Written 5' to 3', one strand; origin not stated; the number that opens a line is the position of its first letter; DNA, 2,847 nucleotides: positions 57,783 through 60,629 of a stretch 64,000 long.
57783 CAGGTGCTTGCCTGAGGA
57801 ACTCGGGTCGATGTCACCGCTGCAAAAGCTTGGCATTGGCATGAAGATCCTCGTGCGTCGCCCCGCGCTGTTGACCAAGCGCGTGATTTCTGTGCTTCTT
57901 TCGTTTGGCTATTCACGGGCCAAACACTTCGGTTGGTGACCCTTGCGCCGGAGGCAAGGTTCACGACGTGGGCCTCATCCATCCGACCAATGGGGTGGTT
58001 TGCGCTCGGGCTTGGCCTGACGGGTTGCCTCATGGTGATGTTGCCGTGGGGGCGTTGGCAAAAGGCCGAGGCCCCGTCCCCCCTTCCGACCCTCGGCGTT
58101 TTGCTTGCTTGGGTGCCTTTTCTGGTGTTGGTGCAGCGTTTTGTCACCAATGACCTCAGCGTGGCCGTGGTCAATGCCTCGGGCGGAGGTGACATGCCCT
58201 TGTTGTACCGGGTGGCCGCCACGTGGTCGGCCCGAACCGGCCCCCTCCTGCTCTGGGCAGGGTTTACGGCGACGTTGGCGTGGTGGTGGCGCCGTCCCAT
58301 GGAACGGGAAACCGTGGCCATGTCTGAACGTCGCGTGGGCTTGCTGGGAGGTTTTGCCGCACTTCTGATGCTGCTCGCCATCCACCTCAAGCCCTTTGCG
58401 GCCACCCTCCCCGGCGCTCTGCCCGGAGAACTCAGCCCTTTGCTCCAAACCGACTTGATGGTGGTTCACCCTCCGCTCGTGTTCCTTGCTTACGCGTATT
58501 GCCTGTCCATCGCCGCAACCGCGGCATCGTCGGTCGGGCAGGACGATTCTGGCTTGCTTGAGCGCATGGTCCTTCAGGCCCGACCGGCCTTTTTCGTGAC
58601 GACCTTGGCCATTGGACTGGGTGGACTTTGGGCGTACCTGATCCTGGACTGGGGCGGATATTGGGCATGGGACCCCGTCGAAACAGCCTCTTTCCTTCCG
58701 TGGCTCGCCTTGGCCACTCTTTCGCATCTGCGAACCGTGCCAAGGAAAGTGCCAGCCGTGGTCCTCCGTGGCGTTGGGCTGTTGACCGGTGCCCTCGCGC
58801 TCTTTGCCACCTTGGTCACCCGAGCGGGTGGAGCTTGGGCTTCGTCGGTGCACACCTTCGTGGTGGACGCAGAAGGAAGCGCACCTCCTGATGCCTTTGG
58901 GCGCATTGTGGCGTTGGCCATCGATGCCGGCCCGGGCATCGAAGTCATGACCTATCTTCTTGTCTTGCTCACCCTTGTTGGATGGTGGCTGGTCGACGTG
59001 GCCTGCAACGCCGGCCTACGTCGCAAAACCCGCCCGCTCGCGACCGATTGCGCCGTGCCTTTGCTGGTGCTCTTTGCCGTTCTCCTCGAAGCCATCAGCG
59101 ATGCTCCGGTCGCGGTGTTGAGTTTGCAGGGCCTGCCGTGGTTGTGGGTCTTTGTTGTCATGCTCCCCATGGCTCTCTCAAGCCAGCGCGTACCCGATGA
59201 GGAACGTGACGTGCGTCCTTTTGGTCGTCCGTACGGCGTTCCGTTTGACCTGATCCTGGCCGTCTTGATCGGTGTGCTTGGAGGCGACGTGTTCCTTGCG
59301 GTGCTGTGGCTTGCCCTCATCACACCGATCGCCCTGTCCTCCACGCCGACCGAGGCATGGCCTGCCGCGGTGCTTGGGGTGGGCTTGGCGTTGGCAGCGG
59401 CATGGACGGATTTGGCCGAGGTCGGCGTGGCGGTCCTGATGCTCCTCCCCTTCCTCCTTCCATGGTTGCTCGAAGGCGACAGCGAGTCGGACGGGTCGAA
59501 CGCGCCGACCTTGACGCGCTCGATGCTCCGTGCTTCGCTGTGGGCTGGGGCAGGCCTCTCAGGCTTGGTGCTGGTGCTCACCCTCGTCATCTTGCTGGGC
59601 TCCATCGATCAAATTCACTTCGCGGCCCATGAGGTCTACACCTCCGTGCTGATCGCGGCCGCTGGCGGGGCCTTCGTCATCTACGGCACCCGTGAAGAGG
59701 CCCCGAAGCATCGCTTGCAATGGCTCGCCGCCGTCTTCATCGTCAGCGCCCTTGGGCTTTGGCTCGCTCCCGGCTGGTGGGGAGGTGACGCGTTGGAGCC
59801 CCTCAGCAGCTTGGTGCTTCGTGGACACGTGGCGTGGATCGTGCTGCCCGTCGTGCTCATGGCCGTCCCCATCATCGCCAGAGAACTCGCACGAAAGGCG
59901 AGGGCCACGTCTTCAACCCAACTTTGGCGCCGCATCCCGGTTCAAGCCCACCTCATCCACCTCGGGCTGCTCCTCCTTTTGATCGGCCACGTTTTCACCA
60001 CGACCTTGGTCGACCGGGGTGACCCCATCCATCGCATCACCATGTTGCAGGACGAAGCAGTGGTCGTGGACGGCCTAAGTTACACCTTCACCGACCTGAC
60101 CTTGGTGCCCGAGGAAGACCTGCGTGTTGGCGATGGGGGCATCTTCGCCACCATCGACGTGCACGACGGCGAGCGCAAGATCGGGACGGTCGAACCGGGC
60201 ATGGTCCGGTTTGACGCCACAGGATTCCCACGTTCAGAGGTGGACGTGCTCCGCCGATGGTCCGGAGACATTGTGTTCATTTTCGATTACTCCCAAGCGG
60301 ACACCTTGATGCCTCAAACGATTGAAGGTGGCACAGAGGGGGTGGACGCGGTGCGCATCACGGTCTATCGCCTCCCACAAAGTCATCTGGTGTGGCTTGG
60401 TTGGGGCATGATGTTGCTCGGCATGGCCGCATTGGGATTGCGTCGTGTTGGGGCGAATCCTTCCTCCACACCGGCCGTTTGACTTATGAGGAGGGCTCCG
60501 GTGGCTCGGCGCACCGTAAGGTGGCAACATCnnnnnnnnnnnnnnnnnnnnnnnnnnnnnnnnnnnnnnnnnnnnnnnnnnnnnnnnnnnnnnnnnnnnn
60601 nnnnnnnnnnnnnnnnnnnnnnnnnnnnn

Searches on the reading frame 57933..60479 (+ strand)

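Call 77: search_protein_families(library=pfam, proteins=[window:57933-60479:+], max_evalue=0.00001)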
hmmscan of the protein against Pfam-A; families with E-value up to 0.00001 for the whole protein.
window:57933-60479:+ (849 aa): 1 family
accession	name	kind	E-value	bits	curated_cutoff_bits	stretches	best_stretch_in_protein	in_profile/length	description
PF01578.25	Cytochrom_C_asm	-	7.1e-19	68.7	29.9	1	98-292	1-203/212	Cytochrome C assembly protein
